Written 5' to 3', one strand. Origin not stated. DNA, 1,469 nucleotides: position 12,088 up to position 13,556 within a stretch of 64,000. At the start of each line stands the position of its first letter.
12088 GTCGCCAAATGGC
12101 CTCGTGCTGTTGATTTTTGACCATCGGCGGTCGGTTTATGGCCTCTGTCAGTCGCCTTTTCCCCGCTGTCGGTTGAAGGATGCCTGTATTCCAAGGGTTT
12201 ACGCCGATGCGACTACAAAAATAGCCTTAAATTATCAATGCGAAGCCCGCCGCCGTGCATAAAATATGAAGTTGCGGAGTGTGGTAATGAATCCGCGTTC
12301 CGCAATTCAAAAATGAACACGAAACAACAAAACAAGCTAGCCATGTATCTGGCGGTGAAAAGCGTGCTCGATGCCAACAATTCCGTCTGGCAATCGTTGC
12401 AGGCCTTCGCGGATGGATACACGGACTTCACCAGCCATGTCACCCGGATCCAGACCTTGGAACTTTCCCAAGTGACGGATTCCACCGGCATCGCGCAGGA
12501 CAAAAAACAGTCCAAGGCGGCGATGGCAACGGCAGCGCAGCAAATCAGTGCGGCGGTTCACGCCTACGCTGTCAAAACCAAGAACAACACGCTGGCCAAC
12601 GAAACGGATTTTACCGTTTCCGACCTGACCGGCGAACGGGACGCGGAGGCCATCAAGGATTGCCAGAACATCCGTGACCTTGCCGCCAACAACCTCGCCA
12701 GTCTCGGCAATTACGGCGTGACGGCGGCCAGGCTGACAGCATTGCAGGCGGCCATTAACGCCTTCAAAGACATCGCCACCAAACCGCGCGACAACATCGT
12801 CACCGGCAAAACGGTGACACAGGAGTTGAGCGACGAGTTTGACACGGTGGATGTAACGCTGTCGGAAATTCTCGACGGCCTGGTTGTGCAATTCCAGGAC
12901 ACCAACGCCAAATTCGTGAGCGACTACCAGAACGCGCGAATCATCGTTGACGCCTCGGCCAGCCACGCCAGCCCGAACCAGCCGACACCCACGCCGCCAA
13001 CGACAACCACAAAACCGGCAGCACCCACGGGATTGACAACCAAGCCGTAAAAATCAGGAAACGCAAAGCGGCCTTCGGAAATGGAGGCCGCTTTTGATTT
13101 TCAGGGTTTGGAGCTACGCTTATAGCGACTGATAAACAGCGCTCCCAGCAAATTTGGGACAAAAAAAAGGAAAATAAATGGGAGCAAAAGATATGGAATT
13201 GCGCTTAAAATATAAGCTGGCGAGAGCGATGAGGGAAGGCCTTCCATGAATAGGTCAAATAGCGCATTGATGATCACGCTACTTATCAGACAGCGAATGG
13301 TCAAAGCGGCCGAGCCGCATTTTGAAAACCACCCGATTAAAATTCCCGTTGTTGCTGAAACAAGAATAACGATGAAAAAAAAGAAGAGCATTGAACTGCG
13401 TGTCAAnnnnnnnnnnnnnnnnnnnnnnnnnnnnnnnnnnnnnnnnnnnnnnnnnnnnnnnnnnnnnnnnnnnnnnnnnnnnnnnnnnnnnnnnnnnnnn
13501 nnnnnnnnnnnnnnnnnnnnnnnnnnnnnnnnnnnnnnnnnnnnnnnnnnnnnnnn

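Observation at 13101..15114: Tandem 'signal peptide + RHS-core tip + variable C-terminus' cassettes, each followed by a tiny membrane ORF, in an AT-rich islet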

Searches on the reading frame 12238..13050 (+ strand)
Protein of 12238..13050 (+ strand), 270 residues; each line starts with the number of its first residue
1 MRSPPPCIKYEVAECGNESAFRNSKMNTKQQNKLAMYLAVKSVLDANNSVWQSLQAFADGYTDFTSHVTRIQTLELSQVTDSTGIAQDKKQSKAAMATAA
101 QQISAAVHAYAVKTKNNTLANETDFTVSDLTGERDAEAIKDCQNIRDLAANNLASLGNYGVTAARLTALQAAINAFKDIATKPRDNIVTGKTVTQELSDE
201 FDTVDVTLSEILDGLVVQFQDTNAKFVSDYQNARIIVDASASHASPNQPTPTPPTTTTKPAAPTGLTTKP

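Call 3: search_protein_families(library=pfam, proteins=[window:12238-13050:+], max_evalue=1)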
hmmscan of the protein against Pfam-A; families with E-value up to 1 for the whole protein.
window:12238-13050:+ (270 aa): 0 families

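Call 4: search_protein_families(library=ncbifam, proteins=[window:12238-13050:+], max_evalue=1)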
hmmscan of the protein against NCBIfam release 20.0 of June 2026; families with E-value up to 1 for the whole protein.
window:12238-13050:+ (270 aa): 1 family
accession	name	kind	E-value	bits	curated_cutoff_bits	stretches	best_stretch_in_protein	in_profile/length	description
NF047959.1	TA_toxin_VapC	equivalog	0.4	10.8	80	1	26-126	15-117/125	type II toxin-antitoxin system VapC family toxin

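Call 74: search_protein_families(library=phrogs, proteins=[window:12313-13050:+], max_evalue=0.01)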
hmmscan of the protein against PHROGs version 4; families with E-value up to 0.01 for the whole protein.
window:12313-13050:+ (245 aa): 0 families

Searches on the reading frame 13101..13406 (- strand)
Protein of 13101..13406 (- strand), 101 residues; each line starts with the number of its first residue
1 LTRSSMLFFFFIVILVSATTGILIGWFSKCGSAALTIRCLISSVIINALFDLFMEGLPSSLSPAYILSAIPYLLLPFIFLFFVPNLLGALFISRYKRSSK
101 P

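Call 3: search_protein_families(library=pfam, proteins=[window:13101-13406:-], max_evalue=1)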
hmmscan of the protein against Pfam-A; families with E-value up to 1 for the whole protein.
window:13101-13406:- (101 aa): 1 family
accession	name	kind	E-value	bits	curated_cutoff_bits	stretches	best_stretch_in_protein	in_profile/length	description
PF19628.4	DUF6132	-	0.038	14.1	23.2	1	10-34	8-32/60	Family of unknown function (DUF6132)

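Call 4: search_protein_families(library=ncbifam, proteins=[window:13101-13406:-], max_evalue=1)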
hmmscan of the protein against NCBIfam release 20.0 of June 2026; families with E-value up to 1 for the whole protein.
window:13101-13406:- (101 aa): 1 family
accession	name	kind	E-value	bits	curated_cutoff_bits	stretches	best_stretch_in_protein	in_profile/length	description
NF038066.1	MptB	equivalog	0.023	13.1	40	1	8-42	368-401/553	polyprenol phosphomannose-dependent alpha 1,6 mannosyltransferase MptB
